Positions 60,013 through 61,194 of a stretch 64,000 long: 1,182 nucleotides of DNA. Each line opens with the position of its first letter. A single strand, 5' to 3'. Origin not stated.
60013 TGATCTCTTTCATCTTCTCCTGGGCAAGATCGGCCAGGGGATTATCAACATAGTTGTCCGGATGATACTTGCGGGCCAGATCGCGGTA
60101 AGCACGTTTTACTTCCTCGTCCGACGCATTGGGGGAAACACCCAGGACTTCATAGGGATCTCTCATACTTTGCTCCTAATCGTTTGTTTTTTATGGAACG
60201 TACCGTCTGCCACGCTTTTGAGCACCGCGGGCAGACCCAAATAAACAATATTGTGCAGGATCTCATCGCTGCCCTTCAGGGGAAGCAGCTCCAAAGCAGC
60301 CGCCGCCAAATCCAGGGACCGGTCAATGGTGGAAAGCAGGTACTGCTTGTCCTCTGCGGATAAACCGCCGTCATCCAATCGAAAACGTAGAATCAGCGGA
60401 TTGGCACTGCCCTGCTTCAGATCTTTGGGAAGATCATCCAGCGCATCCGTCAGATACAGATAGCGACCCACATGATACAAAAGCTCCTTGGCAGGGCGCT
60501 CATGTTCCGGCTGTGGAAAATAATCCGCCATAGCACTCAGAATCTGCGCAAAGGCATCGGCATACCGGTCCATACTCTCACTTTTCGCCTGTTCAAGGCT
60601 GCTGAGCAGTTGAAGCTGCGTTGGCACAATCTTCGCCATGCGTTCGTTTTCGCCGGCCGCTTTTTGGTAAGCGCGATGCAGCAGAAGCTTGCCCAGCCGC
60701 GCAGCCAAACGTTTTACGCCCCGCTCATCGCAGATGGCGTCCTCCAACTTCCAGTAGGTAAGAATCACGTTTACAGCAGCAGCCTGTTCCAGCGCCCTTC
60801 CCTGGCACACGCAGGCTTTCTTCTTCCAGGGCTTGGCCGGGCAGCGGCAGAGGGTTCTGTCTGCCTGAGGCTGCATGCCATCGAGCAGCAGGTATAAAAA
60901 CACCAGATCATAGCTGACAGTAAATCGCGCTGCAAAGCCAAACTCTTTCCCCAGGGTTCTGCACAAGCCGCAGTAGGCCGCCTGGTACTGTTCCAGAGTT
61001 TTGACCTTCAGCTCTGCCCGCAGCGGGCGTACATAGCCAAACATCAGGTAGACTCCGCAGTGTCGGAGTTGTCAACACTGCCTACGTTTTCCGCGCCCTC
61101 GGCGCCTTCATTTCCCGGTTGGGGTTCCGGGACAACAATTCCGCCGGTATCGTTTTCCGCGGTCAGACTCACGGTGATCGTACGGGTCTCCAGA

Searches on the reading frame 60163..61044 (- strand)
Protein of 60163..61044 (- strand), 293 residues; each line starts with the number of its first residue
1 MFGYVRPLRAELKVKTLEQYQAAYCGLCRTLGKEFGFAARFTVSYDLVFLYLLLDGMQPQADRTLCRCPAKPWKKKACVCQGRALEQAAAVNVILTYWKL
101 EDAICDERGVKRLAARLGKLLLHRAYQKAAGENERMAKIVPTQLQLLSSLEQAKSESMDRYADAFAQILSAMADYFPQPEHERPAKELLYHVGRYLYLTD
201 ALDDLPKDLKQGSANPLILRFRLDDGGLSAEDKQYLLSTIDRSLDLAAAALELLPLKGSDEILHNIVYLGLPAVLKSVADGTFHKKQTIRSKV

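Call 62: find_encoding_contigs(protein=window:60163-61044:-, flank=10000, max_places=3)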
Protein window:60163-61044:- (293 aa): 23 contigs read that carry it; 3 places shown.
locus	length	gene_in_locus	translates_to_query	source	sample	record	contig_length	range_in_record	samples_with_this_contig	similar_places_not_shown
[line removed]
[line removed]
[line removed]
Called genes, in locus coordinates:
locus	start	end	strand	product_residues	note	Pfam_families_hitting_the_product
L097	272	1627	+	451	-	PF21799:MurD-like_N (weak), PF08245:Mur_ligase_M, PF02875:Mur_ligase_C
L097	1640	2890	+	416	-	PF06838:Met_gamma_lyase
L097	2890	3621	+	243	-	PF01128:IspD, PF02348:CTP_transf_3 (weak), PF12804:NTP_transf_3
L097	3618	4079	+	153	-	PF02542:YgbB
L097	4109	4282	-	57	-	-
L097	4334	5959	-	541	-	PF03553:Na_H_antiporter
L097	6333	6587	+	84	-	PF11823:Se_S_carrier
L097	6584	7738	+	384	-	PF00155:Aminotran_1_2 (faint), PF00266:Aminotran_5, PF01041:DegT_DnrJ_EryC1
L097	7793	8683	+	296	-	PF19293:CdaA_N, PF02457:DAC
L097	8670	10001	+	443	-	PF07949:YbbR (weak)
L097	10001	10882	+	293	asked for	PF18937:DUF5685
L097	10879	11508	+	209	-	PF00226:DnaJ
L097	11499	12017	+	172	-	-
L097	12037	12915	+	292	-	PF03755:YicC-like_N, PF08340:YicC-like_C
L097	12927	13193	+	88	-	PF04025:RemA-like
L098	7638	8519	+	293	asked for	PF18937:DUF5685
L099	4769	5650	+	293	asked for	PF18937:DUF5685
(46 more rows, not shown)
